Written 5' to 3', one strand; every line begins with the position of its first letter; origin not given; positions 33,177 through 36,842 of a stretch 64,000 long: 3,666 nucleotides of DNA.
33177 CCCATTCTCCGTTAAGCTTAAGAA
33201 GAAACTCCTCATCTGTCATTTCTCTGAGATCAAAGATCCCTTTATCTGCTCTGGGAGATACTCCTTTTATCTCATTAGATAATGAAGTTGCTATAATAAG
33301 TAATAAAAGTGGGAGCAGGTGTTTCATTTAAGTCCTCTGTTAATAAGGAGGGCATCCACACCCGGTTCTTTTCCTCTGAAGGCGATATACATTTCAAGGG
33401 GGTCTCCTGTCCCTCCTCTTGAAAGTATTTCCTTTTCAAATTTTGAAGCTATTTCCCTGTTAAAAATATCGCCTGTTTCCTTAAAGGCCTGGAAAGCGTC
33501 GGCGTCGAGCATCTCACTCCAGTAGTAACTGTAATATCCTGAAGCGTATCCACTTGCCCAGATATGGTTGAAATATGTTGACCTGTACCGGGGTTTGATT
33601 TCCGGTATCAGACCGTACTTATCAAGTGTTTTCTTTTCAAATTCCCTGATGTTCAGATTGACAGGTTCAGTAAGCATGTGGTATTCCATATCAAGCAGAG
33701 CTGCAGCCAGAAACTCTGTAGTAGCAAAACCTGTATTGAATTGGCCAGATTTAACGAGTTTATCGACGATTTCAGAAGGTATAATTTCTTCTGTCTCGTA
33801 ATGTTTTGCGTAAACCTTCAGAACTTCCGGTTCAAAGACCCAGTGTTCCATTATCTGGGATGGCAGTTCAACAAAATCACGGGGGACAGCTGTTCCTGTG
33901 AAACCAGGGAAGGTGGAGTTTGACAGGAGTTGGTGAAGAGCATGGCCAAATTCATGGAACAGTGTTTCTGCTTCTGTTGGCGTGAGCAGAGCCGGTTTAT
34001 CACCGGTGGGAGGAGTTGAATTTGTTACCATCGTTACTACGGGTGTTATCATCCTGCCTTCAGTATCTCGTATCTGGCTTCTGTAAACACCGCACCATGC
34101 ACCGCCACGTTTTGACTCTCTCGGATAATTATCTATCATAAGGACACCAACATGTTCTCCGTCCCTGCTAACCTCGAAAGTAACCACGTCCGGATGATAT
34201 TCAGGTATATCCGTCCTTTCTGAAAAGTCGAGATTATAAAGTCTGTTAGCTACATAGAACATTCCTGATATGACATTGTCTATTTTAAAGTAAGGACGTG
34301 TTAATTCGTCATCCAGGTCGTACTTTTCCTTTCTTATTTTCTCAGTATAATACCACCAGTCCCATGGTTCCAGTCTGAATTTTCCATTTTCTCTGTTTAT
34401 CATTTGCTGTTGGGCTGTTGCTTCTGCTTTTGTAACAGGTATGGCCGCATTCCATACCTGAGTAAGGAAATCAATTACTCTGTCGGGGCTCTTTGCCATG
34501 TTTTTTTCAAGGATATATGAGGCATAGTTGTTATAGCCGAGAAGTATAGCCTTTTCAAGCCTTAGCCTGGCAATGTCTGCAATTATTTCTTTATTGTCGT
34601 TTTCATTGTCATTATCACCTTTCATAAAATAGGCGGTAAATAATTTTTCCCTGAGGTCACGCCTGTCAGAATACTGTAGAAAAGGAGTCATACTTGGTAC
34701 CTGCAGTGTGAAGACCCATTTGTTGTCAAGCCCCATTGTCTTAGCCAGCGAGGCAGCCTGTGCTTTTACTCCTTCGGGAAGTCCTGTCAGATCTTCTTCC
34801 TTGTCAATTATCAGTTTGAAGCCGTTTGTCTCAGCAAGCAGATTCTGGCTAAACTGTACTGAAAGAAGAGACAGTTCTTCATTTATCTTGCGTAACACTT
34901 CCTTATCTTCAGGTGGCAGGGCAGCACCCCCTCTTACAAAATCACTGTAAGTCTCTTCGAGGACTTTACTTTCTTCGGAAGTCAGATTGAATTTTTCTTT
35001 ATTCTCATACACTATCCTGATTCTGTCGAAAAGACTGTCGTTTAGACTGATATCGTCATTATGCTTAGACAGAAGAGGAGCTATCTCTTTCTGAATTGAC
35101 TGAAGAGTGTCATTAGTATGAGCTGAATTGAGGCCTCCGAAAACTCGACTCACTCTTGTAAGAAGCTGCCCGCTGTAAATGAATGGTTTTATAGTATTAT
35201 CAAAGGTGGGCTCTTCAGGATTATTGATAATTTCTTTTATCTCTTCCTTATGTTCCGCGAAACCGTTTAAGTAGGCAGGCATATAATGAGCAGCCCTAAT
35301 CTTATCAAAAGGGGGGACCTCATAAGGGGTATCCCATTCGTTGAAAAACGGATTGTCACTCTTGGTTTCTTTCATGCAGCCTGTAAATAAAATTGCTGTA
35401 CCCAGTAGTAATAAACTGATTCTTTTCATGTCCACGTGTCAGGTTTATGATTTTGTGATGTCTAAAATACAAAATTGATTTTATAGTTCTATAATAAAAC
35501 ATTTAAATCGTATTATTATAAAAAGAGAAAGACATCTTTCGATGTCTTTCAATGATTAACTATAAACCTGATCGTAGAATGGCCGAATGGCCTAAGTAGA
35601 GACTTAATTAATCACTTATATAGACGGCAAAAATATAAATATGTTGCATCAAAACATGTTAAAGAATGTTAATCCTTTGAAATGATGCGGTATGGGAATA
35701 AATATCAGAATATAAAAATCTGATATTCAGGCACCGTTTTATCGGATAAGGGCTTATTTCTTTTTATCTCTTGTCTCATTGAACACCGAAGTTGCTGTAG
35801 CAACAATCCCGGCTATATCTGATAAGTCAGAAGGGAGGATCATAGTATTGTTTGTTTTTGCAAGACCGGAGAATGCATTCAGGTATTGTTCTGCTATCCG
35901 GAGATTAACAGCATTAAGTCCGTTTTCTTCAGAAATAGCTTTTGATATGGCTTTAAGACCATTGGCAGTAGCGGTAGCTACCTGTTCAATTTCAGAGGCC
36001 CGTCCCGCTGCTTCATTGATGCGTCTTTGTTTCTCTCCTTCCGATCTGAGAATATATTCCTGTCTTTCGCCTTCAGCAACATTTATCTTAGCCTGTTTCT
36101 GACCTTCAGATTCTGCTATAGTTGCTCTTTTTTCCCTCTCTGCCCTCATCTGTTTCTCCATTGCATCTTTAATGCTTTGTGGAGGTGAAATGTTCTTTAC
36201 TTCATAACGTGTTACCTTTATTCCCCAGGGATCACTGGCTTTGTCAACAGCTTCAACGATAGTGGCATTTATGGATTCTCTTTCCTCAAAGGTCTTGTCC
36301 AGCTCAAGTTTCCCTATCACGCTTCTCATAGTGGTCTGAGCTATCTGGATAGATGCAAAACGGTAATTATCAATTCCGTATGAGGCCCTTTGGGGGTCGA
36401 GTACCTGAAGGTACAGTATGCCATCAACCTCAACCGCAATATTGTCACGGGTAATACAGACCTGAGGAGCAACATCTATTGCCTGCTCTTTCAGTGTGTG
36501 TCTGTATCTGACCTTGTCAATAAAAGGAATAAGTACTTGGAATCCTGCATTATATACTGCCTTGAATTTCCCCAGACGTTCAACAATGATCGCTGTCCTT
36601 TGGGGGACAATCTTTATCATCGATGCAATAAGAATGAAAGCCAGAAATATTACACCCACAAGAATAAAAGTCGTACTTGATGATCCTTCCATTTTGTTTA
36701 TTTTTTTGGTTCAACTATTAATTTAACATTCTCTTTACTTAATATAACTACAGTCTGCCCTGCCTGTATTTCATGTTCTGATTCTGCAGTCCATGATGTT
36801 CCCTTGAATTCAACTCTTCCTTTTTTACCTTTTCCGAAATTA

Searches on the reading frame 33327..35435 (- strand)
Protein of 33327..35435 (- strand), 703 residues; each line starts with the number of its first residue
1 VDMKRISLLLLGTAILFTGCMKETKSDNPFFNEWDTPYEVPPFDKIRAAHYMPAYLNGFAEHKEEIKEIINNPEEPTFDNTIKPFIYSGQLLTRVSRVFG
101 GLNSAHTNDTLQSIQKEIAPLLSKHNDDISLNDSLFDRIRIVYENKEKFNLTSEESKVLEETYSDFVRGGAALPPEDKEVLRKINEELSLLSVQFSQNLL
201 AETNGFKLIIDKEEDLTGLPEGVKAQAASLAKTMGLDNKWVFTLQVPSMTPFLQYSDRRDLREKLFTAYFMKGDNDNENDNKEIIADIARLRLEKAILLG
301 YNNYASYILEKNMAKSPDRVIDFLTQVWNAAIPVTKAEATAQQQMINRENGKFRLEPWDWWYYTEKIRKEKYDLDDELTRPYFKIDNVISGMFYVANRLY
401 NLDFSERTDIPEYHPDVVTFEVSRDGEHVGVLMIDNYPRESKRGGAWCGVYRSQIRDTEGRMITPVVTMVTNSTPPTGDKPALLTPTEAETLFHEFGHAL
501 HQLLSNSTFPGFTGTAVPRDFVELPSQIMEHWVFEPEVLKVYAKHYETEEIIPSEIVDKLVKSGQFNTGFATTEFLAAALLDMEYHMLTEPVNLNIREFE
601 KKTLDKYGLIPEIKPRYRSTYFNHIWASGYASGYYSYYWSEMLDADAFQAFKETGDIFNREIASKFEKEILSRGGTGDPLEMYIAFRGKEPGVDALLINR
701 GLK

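Call 52: search_protein_families(library=pfam, proteins=[window:33327-35435:-], max_evalue=0.00001)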
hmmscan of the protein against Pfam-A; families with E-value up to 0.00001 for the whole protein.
window:33327-35435:- (703 aa): 1 family
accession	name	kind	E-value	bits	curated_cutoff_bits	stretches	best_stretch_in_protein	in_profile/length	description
PF01432.26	Peptidase_M3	-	3.9e-133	445.6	27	1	252-699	1-454/457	Peptidase family M3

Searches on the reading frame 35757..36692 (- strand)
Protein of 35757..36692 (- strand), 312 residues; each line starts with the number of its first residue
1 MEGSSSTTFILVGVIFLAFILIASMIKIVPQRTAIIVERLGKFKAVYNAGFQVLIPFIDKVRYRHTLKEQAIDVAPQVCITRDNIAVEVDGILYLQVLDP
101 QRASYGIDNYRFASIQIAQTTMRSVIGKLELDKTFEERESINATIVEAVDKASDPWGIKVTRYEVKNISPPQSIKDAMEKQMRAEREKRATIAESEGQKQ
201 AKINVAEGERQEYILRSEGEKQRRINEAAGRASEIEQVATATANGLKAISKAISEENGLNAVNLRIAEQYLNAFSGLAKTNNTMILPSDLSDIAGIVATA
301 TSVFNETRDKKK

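Call 52: search_protein_families(library=pfam, proteins=[window:35757-36692:-], max_evalue=0.00001)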
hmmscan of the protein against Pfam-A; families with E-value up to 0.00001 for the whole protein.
window:35757-36692:- (312 aa): 2 families
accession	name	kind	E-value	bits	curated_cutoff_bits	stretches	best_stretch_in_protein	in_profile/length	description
PF01145.31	Band_7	-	7.4e-35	121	23.6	1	27-199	1-176/176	SPFH domain / Band 7 family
PF16200.10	Band_7_C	-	3.1e-23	82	29.1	1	248-307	2-61/63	C-terminal region of band_7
